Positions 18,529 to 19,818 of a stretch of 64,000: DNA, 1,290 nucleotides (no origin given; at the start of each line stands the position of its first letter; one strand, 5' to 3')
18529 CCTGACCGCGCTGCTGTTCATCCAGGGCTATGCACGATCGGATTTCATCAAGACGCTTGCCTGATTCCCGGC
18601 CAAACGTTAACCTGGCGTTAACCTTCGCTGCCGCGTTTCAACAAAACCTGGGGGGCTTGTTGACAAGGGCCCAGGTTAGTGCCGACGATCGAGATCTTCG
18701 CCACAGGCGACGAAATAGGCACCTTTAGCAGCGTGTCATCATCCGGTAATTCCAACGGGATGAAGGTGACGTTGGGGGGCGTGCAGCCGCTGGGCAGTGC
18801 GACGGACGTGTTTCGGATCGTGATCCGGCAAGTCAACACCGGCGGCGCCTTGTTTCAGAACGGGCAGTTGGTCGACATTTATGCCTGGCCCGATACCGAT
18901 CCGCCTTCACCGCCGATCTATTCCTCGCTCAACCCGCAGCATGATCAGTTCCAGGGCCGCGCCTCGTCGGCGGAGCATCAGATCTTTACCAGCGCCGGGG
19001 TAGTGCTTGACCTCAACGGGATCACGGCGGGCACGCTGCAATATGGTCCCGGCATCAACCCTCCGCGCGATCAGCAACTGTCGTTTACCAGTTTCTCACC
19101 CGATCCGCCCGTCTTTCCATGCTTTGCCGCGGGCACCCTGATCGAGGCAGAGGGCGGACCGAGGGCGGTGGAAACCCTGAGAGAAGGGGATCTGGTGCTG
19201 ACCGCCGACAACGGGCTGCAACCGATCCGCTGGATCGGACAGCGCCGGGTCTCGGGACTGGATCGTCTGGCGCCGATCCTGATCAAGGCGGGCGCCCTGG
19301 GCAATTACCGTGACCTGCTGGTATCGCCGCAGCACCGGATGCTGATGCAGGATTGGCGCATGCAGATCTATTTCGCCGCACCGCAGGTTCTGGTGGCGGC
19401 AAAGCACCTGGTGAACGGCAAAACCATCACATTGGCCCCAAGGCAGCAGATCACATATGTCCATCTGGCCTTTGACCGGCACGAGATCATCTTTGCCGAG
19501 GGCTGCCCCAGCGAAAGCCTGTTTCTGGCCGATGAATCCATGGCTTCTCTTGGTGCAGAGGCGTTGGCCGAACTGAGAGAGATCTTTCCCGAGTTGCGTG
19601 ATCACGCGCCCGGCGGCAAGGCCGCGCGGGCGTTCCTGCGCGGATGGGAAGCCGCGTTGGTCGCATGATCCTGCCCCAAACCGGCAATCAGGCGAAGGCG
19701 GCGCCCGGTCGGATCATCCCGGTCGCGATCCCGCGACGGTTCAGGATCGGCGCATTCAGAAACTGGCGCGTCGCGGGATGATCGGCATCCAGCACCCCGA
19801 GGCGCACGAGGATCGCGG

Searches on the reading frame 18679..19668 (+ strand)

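Call 50: search_protein_families(library=pfam, proteins=[window:18679-19668:+], max_evalue=0.01)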
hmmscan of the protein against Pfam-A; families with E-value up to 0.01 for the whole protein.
window:18679-19668:+ (329 aa): 1 family
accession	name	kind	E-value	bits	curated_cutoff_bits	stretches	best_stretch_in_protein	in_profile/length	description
PF13403.11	Hint_2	-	2.1e-54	184.3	28.4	1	147-283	1-145/147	Hint domain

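Call 76: search_protein_families(library=padloc, proteins=[window:18679-19668:+], max_evalue=0.01)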
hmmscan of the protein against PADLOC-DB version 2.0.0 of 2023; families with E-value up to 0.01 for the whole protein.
window:18679-19668:+ (329 aa): 0 families

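Call 77: search_protein_families(library=ncbifam, proteins=[window:18679-19668:+], max_evalue=0.001)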
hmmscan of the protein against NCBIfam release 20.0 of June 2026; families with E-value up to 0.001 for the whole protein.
window:18679-19668:+ (329 aa): 0 families
